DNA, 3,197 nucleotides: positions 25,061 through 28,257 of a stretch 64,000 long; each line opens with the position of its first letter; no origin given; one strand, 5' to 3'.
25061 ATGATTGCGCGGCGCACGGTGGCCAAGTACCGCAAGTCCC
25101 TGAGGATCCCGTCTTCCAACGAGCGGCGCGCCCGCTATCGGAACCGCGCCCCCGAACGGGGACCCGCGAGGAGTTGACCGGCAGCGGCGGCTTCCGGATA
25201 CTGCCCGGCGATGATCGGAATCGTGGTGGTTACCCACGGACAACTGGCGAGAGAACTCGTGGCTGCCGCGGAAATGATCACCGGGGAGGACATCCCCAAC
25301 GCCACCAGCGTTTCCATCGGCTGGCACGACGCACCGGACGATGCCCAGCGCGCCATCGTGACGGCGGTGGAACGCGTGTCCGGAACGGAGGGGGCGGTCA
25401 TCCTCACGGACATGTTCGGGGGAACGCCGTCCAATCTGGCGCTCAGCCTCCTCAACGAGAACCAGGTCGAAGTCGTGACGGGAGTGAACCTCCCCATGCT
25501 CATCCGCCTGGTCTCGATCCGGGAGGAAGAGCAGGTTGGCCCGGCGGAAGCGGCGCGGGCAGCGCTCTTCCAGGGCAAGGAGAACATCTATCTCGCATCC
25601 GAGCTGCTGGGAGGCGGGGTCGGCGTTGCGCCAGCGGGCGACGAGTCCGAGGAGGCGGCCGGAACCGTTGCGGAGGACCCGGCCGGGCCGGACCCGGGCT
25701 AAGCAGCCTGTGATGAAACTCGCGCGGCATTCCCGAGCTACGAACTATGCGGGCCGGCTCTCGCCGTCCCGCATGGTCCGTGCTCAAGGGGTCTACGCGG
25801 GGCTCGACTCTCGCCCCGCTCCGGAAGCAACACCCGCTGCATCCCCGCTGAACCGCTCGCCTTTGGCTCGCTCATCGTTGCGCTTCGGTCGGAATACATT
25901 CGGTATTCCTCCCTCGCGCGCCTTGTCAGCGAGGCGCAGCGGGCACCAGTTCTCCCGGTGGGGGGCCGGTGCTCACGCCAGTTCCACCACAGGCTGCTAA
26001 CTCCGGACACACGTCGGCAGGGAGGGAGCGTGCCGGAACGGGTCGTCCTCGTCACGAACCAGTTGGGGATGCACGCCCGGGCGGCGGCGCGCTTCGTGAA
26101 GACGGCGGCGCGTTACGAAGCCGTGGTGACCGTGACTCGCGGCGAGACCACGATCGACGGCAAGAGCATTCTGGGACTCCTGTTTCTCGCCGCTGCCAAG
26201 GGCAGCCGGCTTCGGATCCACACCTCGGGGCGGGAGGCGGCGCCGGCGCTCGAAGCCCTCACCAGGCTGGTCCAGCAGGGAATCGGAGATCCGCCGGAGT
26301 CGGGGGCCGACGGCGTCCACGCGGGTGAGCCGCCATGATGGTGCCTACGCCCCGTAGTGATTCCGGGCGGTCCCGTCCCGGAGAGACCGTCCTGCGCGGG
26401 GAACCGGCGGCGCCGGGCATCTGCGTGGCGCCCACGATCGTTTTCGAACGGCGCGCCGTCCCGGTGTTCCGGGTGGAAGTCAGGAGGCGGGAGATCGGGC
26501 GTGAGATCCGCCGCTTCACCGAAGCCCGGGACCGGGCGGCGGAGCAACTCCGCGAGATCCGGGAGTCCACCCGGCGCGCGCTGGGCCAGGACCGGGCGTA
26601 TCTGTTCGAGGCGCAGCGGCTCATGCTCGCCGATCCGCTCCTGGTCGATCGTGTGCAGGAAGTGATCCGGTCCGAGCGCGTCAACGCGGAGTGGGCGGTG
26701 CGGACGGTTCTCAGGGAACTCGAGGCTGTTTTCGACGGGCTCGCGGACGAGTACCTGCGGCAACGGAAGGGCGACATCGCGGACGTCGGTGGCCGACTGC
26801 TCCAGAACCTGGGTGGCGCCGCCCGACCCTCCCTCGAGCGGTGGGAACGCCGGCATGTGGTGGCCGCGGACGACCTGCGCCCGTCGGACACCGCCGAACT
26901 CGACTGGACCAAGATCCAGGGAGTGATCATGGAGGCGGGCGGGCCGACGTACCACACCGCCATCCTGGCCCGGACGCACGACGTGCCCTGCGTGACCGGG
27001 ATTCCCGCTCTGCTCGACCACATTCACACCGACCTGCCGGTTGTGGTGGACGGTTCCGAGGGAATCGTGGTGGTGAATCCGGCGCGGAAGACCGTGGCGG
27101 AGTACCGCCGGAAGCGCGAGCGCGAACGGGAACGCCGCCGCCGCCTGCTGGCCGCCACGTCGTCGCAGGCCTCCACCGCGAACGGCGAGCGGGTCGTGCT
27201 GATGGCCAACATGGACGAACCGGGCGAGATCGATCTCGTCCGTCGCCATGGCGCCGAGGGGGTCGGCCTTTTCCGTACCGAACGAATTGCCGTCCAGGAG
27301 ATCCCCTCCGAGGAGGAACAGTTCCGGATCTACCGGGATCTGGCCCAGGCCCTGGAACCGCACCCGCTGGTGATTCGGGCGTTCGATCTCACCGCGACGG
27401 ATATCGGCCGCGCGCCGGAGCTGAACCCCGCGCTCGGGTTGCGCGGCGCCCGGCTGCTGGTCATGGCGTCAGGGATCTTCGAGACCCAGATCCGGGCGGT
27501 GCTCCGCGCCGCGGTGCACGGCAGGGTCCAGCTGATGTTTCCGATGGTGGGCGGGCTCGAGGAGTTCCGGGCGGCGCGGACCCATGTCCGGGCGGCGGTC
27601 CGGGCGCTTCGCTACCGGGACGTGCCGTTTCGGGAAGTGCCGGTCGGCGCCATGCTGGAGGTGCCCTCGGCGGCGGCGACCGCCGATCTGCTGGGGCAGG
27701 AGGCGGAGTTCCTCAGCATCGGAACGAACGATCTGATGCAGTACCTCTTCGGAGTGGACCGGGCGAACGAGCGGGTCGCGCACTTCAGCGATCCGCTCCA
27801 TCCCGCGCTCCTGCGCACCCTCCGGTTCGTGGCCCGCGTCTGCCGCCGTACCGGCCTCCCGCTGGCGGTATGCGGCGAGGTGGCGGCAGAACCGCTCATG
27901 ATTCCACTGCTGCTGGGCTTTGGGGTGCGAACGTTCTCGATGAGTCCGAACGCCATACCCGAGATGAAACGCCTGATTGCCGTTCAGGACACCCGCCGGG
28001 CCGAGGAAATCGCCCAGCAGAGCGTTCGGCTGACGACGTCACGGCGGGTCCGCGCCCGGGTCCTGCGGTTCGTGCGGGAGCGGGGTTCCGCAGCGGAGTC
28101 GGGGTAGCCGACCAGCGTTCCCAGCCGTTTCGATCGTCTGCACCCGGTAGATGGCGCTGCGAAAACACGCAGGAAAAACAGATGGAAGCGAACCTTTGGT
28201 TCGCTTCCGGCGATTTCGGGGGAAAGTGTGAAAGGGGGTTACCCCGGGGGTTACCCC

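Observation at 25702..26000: ~299-bp lower-GC element bounded by 11-bp inverted repeats between EIIA and ptsH, sharing a 33-nt core with the tsaB-DUF465 spacer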

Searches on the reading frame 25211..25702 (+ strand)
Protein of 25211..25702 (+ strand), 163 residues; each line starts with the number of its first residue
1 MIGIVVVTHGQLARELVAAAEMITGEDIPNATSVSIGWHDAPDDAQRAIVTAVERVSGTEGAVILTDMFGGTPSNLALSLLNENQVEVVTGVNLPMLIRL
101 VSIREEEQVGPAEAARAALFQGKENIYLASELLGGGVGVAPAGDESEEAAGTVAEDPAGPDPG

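Call 10: search_protein_families(library=pfam, proteins=[window:25211-25702:+])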
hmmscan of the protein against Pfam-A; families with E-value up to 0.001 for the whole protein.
window:25211-25702:+ (163 aa): 1 family
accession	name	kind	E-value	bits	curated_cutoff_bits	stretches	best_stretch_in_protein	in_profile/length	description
PF03610.21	EIIA-man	-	8.2e-26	90.9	21.4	1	3-110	1-109/116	PTS system fructose IIA component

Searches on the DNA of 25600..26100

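Call 7: search_rna_families(source=window, start=25600, end=26100, threshold=evalue, max_evalue=10, show_alignments=3)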
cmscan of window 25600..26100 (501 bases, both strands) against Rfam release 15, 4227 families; matches with E-value up to 10: 3.
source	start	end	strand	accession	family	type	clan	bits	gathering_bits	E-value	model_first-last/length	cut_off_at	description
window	25806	25872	-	RF01541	TB11Cs4H3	Gene; snRNA; snoRNA; HACA-box;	-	18.2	40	0.74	1-74/74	no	Trypanosomatid snoRNA TB11Cs4H3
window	25735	25785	-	RF03777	MIR533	Gene; miRNA;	-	14.5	80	3.7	1-125/125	no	MIR533 microRNA precursor family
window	25740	25781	-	RF00260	HepC_CRE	Cis-reg;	-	8.7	140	9.3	8-49/176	no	Hepatitis C virus (HCV) cis-acting replication element (CRE)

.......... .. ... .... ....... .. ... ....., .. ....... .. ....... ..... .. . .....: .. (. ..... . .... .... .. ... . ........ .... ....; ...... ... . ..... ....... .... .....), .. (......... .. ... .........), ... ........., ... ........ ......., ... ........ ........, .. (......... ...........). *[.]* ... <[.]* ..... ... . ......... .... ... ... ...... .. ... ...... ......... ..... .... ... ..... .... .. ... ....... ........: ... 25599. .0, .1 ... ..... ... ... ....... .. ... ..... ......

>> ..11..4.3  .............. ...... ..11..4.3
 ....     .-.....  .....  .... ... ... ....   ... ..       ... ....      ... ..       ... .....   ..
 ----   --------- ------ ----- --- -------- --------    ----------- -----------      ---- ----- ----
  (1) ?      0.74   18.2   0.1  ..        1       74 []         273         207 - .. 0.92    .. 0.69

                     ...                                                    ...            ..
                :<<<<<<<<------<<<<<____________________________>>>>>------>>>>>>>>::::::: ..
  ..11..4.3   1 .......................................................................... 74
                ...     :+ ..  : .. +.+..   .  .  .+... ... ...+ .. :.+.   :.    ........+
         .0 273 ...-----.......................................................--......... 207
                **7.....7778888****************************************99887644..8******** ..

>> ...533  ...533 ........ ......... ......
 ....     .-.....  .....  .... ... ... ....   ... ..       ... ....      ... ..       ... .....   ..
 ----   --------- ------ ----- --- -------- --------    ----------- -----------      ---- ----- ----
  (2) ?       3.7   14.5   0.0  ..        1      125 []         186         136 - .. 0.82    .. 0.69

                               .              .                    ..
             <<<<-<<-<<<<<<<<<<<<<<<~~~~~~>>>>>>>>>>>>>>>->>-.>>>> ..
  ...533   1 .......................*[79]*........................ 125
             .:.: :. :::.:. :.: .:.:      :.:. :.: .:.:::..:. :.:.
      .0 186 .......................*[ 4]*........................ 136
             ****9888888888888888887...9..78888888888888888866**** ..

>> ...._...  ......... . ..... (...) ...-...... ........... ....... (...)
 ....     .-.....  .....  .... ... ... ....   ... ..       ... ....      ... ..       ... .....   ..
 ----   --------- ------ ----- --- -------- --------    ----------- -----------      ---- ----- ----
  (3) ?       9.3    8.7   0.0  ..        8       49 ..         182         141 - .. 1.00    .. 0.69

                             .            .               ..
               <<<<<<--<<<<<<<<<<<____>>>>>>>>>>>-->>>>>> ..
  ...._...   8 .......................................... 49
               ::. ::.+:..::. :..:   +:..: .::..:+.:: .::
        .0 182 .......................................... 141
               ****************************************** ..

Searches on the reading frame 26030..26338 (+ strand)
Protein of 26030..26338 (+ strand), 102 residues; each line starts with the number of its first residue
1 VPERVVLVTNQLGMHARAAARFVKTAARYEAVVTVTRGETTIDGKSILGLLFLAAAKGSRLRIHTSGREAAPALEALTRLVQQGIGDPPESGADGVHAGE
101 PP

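Call 10: search_protein_families(library=pfam, proteins=[window:26030-26338:+])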
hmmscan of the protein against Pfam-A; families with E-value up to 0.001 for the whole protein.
window:26030-26338:+ (102 aa): 1 family
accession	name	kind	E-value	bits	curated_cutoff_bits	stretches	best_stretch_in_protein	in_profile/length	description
PF00381.24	PTS-HPr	-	7.3e-24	84.1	23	1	3-82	2-80/81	PTS HPr component phosphorylation site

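Call 48: find_related_loci(query=window:26030-26338:+, collection=metagenome_contigs, flank=3000)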
Query window:26030-26338:+ (102 aa) in metagenome_contigs; peptide patterns used: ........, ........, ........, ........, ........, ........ (x = any residue, [..] = any of these).
600 stretches matched a pattern (row limit reached: there are more); 8 encode a relative of the query (tblastn E <= 1e-3); 8 distinct loci.
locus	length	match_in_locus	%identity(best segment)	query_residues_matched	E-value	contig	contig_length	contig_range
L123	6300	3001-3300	86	1-100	2e-54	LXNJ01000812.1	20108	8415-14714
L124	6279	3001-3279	52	1-93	7e-25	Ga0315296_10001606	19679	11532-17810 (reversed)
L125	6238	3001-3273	47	1-91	2e-22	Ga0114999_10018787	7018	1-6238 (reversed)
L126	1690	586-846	46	3-89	1e-21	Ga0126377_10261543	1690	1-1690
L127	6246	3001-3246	49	3-89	1e-17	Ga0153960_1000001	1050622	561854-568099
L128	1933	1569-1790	43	8-81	2e-17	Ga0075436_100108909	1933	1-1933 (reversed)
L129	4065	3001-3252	38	7-87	1e-12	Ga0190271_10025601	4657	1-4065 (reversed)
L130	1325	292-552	36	6-91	2e-12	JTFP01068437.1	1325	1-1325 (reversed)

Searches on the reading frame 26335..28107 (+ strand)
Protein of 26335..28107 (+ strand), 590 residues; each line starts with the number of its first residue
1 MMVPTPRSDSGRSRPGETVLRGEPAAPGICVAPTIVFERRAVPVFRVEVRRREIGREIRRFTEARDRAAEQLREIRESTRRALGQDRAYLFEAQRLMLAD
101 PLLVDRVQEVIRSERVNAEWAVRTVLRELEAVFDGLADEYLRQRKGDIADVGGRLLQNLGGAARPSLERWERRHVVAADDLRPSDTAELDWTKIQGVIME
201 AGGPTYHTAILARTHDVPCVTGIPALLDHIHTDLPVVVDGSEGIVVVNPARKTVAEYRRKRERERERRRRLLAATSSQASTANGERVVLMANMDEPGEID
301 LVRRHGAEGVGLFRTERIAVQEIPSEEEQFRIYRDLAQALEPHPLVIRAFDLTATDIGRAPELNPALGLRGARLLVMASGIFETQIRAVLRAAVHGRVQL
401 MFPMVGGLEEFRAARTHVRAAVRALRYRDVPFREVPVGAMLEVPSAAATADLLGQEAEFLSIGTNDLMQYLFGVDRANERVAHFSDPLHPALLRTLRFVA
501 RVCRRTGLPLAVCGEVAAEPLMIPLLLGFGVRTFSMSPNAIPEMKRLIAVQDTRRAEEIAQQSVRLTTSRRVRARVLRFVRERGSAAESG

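Call 10: search_protein_families(library=pfam, proteins=[window:26335-28107:+])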
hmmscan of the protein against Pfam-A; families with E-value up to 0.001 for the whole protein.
window:26335-28107:+ (590 aa): 3 families
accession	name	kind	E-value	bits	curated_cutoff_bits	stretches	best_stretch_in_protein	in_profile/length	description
PF02896.24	PEP-utilizers_C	-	3.9e-83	279.4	22.8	1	275-550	8-290/293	PEP-utilising enzyme, PEP-binding domain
PF05524.18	PEP-utilisers_N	-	2.3e-28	99.2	24.4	1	21-144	1-121/121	PEP-utilising enzyme, N-terminal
PF00391.29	PEP-utilizers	-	3.6e-19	68.6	23.1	1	173-243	4-72/72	PEP-utilising enzyme, mobile domain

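Call 17: find_encoding_contigs(protein=window:26335-28107:+, flank=10000, max_places=6)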
Protein window:26335-28107:+ (590 aa): 4 contigs read that carry it; 2 places shown.
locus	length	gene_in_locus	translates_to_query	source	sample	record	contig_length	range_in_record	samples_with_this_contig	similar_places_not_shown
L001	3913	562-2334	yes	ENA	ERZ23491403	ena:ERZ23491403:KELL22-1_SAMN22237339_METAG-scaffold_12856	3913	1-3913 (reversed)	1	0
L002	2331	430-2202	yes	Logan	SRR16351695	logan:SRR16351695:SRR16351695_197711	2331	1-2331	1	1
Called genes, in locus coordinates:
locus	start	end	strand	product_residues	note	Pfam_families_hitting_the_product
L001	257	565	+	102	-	PF00381:PTS-HPr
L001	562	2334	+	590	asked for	PF05524:PEP-utilisers_N, PF00391:PEP-utilizers, PF02896:PEP-utilizers_C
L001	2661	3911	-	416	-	?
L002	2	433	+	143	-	?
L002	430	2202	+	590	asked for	PF05524:PEP-utilisers_N, PF00391:PEP-utilizers, PF02896:PEP-utilizers_C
